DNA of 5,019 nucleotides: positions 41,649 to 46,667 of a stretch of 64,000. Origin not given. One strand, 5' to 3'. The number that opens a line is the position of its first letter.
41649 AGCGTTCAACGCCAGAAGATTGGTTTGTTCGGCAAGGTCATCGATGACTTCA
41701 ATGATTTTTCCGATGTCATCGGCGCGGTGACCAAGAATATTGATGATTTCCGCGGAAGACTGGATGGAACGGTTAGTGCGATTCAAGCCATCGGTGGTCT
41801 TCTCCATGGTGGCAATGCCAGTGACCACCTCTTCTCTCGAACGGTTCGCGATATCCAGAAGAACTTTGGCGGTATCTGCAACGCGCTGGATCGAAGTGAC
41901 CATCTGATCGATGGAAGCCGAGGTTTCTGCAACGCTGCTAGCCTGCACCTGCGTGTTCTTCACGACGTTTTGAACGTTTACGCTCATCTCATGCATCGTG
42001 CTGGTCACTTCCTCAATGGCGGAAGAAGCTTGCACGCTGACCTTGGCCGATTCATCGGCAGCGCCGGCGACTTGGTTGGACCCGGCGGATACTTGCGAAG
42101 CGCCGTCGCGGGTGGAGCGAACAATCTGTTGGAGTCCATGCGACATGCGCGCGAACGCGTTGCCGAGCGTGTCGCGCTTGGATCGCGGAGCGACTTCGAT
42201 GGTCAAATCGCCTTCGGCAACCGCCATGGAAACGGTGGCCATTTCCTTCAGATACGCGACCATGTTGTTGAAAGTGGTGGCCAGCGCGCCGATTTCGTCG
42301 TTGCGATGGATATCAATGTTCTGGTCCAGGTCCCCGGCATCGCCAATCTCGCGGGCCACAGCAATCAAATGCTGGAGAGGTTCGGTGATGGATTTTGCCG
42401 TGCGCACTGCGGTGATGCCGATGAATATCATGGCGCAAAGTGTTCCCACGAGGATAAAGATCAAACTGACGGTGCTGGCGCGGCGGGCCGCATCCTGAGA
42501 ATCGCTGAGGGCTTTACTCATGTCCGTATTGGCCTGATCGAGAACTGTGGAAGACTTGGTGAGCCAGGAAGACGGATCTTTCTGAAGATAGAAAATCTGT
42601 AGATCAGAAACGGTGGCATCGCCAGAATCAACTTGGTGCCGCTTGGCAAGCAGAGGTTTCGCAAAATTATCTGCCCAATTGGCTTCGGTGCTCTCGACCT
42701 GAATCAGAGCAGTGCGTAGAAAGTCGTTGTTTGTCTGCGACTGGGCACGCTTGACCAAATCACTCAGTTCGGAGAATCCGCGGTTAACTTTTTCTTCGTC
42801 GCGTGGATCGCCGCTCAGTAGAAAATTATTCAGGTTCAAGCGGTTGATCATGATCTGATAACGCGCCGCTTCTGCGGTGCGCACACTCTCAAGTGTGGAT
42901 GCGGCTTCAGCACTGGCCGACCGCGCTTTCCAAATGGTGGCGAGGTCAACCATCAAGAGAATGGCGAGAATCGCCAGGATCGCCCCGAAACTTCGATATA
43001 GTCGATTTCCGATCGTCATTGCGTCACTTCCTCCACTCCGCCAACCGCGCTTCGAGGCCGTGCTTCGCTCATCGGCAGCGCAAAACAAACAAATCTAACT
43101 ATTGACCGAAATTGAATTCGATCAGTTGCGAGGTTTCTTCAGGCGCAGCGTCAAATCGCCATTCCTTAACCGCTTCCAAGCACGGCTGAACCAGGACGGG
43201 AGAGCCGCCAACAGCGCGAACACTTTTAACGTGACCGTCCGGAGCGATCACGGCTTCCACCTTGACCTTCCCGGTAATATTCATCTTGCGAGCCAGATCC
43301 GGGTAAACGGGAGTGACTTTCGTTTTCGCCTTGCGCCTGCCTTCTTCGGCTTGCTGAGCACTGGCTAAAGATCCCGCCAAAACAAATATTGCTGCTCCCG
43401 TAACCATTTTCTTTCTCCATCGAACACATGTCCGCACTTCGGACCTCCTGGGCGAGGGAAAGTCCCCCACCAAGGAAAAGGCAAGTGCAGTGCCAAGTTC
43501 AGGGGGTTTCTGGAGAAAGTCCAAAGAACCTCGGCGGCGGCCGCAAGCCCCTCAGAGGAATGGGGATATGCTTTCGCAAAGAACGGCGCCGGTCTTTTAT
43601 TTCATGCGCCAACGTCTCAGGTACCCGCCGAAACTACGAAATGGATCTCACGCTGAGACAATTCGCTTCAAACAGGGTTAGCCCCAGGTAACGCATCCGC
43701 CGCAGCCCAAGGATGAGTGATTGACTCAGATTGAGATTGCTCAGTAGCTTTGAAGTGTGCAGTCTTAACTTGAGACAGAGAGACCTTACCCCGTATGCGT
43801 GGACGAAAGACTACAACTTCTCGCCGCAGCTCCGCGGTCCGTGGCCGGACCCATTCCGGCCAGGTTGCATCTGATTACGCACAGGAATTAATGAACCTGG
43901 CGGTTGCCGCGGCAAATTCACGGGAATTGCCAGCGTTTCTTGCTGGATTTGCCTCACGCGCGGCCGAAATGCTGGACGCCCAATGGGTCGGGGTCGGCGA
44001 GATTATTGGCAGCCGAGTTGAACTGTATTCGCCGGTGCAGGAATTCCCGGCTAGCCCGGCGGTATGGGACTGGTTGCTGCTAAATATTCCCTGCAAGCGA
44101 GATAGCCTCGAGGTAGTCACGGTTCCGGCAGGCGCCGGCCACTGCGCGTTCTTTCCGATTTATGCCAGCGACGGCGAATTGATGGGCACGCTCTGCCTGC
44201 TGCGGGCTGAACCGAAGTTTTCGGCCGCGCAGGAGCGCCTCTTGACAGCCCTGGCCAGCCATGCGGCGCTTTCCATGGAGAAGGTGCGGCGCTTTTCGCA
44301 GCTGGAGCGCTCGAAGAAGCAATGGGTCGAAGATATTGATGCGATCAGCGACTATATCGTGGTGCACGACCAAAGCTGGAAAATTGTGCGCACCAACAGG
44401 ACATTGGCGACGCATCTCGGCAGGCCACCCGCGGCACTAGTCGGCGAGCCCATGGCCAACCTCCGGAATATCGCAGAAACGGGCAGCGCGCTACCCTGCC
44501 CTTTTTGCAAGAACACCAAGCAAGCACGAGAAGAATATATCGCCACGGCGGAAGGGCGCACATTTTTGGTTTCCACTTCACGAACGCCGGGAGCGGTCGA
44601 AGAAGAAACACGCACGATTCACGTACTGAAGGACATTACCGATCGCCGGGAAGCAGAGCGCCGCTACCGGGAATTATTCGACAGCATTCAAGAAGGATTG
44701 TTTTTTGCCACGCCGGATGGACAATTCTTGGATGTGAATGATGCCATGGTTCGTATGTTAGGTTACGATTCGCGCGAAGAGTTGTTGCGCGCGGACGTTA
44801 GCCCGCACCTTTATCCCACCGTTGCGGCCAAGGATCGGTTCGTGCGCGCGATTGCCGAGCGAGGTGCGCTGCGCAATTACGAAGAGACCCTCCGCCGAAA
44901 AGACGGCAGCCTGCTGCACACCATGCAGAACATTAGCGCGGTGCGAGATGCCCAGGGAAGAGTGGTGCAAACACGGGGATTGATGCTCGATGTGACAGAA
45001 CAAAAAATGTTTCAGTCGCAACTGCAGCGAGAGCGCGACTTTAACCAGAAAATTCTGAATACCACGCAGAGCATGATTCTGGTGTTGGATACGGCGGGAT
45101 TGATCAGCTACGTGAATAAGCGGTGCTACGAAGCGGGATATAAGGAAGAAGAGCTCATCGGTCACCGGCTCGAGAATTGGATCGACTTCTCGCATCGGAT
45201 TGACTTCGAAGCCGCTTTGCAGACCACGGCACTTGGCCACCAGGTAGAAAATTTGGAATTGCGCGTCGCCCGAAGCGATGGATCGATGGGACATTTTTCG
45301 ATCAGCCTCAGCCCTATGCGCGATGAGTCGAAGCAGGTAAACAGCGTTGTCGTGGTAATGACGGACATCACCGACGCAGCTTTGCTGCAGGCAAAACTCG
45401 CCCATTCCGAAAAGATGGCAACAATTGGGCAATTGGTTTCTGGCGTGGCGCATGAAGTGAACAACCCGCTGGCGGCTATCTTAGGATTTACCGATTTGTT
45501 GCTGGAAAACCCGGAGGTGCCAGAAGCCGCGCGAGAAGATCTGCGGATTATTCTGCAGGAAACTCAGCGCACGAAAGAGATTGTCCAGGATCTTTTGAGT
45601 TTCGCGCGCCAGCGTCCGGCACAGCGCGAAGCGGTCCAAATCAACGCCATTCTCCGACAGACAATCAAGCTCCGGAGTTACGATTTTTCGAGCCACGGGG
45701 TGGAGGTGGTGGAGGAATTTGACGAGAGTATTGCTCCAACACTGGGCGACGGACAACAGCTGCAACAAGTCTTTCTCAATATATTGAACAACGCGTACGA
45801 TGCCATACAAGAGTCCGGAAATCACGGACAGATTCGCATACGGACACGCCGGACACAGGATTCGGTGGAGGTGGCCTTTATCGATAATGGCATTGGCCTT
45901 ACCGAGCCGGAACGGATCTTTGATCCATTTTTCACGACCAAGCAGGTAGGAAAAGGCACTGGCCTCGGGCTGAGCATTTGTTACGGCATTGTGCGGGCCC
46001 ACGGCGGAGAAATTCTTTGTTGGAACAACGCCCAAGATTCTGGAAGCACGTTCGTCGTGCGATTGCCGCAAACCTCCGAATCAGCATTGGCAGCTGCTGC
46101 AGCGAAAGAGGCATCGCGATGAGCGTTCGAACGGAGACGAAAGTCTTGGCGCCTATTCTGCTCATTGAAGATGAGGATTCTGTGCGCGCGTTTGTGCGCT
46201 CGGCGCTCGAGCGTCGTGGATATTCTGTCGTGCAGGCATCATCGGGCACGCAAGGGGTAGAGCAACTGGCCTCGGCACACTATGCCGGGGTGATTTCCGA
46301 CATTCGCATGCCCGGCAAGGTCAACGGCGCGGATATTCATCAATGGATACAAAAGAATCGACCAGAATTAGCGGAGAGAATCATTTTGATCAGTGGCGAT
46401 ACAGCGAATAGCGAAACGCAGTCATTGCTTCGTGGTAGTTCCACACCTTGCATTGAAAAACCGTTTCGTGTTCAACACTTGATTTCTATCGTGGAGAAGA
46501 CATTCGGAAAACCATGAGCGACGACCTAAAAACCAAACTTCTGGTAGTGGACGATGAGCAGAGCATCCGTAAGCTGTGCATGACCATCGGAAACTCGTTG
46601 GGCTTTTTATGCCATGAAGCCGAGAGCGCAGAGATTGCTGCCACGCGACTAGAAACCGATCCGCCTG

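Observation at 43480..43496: Near-consensus sigma-54 promoter in front of chemosensory operon 1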

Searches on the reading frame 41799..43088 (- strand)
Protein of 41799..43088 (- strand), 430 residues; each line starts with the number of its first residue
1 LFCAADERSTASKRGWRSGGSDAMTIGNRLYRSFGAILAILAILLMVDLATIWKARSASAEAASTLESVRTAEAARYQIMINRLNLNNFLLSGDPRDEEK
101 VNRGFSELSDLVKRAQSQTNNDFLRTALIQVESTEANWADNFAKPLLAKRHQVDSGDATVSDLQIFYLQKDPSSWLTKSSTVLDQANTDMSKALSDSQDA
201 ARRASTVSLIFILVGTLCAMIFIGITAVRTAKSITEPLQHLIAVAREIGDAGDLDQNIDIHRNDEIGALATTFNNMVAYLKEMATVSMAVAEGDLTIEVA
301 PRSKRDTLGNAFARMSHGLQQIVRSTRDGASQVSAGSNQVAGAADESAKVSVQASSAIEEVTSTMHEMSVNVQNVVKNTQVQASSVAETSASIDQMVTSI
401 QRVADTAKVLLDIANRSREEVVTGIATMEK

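Call 9: find_related_loci(query=window:41799-43088:-, collection=genome_contigs, flank=6000)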
Query window:41799-43088:- (430 aa) in genome_contigs; peptide patterns used: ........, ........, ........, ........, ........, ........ (x = any residue, [..] = any of these).
600 stretches matched a pattern (row limit reached: there are more); 559 encode a relative of the query (tblastn E <= 1e-3); the best 80 are kept; 80 distinct loci.
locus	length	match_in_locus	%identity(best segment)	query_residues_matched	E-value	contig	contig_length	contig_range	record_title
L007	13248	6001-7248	94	15-430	0e+0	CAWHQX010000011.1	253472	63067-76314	MAG: uncultured Acidobacteriota bacterium isolate MFD06714.bin.1.31 genome assembly, contig: contig_48458, whole genome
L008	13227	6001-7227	94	22-430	0e+0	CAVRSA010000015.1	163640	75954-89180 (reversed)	MAG: Candidatus Acidoferrales bacterium isolate MFD04540.bin.1.88 genome assembly, contig: contig_68242, whole genome sh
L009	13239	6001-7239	94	18-430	0e+0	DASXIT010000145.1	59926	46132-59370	MAG TPA_asm: Candidatus Acidoferrum sp. isolate SMAG_U5228 k141_2158255, whole genome shotgun sequence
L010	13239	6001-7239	91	18-430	0e+0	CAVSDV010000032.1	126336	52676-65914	MAG: Candidatus Acidoferrales bacterium isolate MFD02134.bin.3.246 genome assembly, contig: contig_46879, whole genome s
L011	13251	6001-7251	91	14-430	0e+0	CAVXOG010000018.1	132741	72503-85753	MAG: Candidatus Acidoferrales bacterium isolate MFD02134.bin.1.286 genome assembly, contig: contig_40576, whole genome s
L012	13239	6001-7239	91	18-430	0e+0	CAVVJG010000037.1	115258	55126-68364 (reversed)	MAG: Candidatus Acidoferrales bacterium isolate MFD02134.bin.1.245 genome assembly, contig: contig_66901, whole genome s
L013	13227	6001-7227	85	22-430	0e+0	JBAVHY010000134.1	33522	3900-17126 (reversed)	MAG: Candidatus Acidiferrum sp. isolate MFD02551_ilm_asm_bin5 k127_49662, whole genome shotgun sequence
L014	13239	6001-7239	85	18-430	0e+0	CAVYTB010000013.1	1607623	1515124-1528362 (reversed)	MAG: Candidatus Acidoferrales bacterium isolate MFD05521.bin.1.74 genome assembly, contig: contig_7220, whole genome sho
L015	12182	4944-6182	85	18-430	0e+0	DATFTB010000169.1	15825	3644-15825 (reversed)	MAG TPA_asm: Candidatus Acidoferrum sp. isolate SMAG_U9399 k141_973507, whole genome shotgun sequence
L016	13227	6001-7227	85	22-430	0e+0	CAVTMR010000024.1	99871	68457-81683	MAG: Candidatus Acidoferrales bacterium isolate MFD06298.bin.1.108 genome assembly, contig: contig_90993, whole genome s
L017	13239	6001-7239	84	18-430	0e+0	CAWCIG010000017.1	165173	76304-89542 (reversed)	MAG: Candidatus Acidoferrales bacterium isolate MFD00731.bin.1.166 genome assembly, contig: contig_99888, whole genome s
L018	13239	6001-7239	84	18-430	0e+0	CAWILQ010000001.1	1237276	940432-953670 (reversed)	MAG: Candidatus Acidoferrales bacterium isolate MFD03346.bin.1.144 genome assembly, contig: contig_12015, whole genome s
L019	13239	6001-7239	86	18-430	0e+0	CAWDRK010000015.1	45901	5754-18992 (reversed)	MAG: Candidatus Acidoferrales bacterium isolate MFD05377.bin.2.18 genome assembly, contig: contig_141942, whole genome s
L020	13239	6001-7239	85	18-430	0e+0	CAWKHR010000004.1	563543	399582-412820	MAG: Candidatus Acidoferrales bacterium isolate MFD03346.bin.1.134 genome assembly, contig: contig_23591, whole genome s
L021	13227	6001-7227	85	22-430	0e+0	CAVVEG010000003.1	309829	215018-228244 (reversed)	MAG: uncultured Alphaproteobacteria bacterium isolate MFD01872.bin.2.219 genome assembly, contig: contig_115779, whole g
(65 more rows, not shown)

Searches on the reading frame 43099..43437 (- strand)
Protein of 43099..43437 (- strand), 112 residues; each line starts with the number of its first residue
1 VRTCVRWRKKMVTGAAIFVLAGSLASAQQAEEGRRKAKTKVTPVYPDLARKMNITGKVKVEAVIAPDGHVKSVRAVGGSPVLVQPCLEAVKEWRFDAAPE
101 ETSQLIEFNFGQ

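Call 6: search_protein_families(library=pfam, proteins=[window:43099-43407:-])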
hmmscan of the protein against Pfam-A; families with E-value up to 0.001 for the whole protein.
window:43099-43407:- (102 aa): 1 family
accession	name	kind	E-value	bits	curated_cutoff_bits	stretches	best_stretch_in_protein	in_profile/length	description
PF03544.19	TonB_C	-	1.8e-16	60.8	24.6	1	33-92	3-64/79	Gram-negative bacterial TonB protein C-terminal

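Call 55: search_protein_families(library=ncbifam, proteins=[window:43099-43437:-], max_evalue=0.001)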
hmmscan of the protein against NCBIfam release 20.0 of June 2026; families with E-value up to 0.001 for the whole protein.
window:43099-43437:- (112 aa): 8 families
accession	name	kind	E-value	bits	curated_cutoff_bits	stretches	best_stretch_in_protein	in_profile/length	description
NF008082.0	PRK10819.1-3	equivalog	4.8e-10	39.6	265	1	22-109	145-233/242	TonB system transport protein TonB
TIGR01352.1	tonB_Cterm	subfamily_domain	7.8e-09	35.8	27.1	1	43-102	1-63/76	TonB family protein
NF033768.1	myxo_SS_tail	domain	3.2e-07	30.4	40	1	37-110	13-89/92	AgmX/PglI C-terminal domain-containing protein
NF008081.0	PRK10819.1-2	equivalog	4.6e-06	26.8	377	1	29-105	149-226/240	TonB system transport protein TonB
NF008083.0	PRK10819.1-4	equivalog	9.2e-06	25.8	448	1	36-98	154-218/239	TonB system transport protein TonB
NF008080.0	PRK10819.1-1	equivalog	5.7e-05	22.6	418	1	34-98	166-232/252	TonB system transport protein TonB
NF008084.0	PRK10819.1-5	equivalog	6.3e-05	23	315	1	25-98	153-228/249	TonB system transport protein TonB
NF007065.0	PRK09510.1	equivalog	0.00044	19.4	213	1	59-100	329-370/387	cell envelope integrity protein TolA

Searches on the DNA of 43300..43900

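Call 56: search_rna_families(source=window, start=43300, end=43900, threshold=evalue, max_evalue=1)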
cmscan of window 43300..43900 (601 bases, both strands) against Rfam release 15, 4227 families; matches with E-value up to 1: 0.
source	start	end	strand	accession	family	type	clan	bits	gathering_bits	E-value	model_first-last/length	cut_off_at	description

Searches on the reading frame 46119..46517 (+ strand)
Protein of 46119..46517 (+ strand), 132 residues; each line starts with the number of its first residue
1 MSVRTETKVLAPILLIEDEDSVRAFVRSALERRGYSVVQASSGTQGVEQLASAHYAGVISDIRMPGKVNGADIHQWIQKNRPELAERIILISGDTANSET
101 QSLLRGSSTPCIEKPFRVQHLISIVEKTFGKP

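Call 55: search_protein_families(library=ncbifam, proteins=[window:46119-46517:+], max_evalue=0.001)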
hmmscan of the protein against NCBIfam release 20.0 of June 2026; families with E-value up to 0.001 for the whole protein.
window:46119-46517:+ (132 aa): 71 families (the best 25 are shown)
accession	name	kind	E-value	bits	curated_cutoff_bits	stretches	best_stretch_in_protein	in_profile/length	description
NF046022.1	RespRegCpdRBruc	equivalog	4e-17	62.3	180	1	11-129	2-117/120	cell cycle two-component system response regulator CpdR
NF046020.1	HisKinCckABruc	equivalog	4.3e-16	58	1000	1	11-127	750-865/868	cell cycle histidine kinase CckA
NF052574.1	HisKinEspCMyxo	equivalog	5.5e-15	54.6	1200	1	12-128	667-782/785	serine histidine kinase EspC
NF053512.1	nitric_RR_NosR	exception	9.3e-14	51.3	400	1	13-129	1-115/422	response regulator c-di-GMP phosphodiesterase, NosR family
TIGR01818.1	ntrC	equivalog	2.2e-13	49.8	558.6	1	13-129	1-114/463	nitrogen regulation protein NR(I)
NF051870.1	NAssimRespRegNtrX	equivalog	6.6e-13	48.3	600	1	12-128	3-118/452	nitrogen assimilation response regulator NtrX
NF045505.1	RR_RssB_Pseudo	equivalog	5e-11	42.3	700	1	10-116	5-108/394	two-component system response regulator RssB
NF053854.1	RespRegPhoBBctds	equivalog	8.2e-11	41.7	270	1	13-125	1-111/225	two-component system response regulator PhoB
NF008469.0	PRK11361.1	equivalog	9.5e-11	41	714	1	12-128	6-119/461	acetoacetate metabolism transcriptional regulator AtoC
NF010076.0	PRK13557.1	subfamily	1.1e-10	40.6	631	1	12-126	417-530/540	histidine kinase famiy protein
NF006900.1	PRK09390.1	equivalog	1.8e-10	40.7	255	1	13-129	7-120/203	response regulator FixJ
NF045717.1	DVU0259_DivK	exception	2.2e-10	40.7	160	1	13-129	5-116/117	DVU0259 family response regulator domain-containing protein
NF046026.1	HisKinCckACaul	equivalog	3.2e-10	38.8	1000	1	13-125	561-672/678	cell cycle histidine kinase CckA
NF052573.1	HisKinEspAMyxo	equivalog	3.2e-10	38.7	1400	1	7-127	629-748/755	serine histidine kinase EspA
NF041945.1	LuxN_Vibrio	equivalog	3.4e-10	38.7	1550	1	8-130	717-836/839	quorum-sensing autoinducer 1 sensor kinase/phosphatase LuxN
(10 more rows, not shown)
